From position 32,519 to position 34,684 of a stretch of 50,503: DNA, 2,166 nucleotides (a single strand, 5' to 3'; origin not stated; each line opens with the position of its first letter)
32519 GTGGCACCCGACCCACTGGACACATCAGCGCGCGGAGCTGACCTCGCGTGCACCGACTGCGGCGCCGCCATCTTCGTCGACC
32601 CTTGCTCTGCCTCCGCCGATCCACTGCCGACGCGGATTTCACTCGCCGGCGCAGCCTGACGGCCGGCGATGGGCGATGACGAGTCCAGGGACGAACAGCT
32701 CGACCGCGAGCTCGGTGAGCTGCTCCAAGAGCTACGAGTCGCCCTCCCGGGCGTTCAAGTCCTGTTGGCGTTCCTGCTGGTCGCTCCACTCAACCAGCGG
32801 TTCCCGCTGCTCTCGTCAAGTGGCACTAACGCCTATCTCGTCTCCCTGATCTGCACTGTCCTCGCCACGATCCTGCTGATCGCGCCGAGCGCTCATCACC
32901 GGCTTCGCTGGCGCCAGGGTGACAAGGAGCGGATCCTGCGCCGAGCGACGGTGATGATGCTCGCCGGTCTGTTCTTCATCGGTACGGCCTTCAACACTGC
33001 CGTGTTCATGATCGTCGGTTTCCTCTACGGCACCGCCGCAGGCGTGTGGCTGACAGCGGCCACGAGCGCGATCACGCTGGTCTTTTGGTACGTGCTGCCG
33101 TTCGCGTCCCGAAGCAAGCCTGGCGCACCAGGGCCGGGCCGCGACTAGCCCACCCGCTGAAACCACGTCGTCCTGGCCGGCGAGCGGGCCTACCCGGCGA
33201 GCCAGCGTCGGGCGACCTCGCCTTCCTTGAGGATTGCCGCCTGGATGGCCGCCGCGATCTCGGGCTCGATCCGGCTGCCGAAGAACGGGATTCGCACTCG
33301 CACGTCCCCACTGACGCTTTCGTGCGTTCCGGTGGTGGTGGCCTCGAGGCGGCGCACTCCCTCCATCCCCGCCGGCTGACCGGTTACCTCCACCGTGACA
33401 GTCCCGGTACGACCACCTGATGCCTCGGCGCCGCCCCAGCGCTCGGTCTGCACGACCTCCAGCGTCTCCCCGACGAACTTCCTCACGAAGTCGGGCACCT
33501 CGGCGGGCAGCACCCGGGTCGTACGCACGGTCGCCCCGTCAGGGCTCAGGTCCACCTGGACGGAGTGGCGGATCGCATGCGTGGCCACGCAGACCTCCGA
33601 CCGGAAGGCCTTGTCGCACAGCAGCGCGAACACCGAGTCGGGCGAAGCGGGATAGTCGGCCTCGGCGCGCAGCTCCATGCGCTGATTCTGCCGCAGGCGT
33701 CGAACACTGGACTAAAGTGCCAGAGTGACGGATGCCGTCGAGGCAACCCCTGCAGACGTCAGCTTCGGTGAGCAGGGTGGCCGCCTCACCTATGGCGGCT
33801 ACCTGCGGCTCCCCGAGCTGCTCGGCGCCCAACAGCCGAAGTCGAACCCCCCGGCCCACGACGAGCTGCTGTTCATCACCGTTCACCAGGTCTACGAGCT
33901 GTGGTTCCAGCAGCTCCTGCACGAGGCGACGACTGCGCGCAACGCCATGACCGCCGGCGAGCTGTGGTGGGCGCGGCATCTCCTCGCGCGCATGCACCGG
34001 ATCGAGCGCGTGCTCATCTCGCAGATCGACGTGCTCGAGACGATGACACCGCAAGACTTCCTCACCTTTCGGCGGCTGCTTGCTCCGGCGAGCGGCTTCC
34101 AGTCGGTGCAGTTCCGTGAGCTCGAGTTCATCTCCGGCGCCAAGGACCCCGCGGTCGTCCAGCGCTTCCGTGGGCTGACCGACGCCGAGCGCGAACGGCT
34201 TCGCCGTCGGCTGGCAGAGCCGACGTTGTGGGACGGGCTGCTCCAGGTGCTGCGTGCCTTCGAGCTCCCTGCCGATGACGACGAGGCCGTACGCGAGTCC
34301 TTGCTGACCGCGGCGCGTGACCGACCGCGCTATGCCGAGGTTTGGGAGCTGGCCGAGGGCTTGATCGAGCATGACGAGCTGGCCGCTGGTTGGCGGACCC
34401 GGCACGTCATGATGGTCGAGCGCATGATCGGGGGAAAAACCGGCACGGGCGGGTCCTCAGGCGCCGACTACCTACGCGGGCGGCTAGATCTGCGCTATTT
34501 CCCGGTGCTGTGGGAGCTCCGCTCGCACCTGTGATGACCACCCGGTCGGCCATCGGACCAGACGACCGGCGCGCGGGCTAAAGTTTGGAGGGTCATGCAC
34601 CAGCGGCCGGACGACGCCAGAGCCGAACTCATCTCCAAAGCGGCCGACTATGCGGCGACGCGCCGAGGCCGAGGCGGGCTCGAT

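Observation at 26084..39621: Shared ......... motif in three intergenic regions links a split Tad/Flp-like pilus gene set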

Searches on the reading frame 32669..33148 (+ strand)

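Call 7: search_protein_families(library=pfam, proteins=[window:32669-33148:+], max_evalue=0.01)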
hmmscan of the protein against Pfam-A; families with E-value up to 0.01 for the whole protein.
window:32669-33148:+ (159 aa): 2 families
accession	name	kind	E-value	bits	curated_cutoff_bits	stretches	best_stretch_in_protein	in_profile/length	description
PF19853.4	DUF6328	-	3.6e-40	137.7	26.3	1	4-144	1-142/142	Family of unknown function (DUF6328)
PF04647.20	AgrB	-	0.001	18.9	23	1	35-117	85-173/185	Accessory gene regulator B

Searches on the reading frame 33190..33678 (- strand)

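Call 7: search_protein_families(library=pfam, proteins=[window:33190-33678:-], max_evalue=0.01)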
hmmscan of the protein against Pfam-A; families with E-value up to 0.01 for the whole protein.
window:33190-33678:- (162 aa): 1 family
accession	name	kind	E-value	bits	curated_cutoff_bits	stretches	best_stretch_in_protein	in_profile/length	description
PF10698.15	DUF2505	-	5.7e-41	140.7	26.9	1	6-160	3-158/158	Protein of unknown function (DUF2505)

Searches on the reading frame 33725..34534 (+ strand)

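Call 7: search_protein_families(library=pfam, proteins=[window:33725-34534:+], max_evalue=0.01)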
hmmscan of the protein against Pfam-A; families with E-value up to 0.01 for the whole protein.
window:33725-34534:+ (269 aa): 1 family
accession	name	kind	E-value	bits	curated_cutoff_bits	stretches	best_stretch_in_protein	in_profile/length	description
PF03301.18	Trp_dioxygenase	-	1.8e-59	202.3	34.9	2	16-160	11-166/346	Tryptophan 2,3-dioxygenase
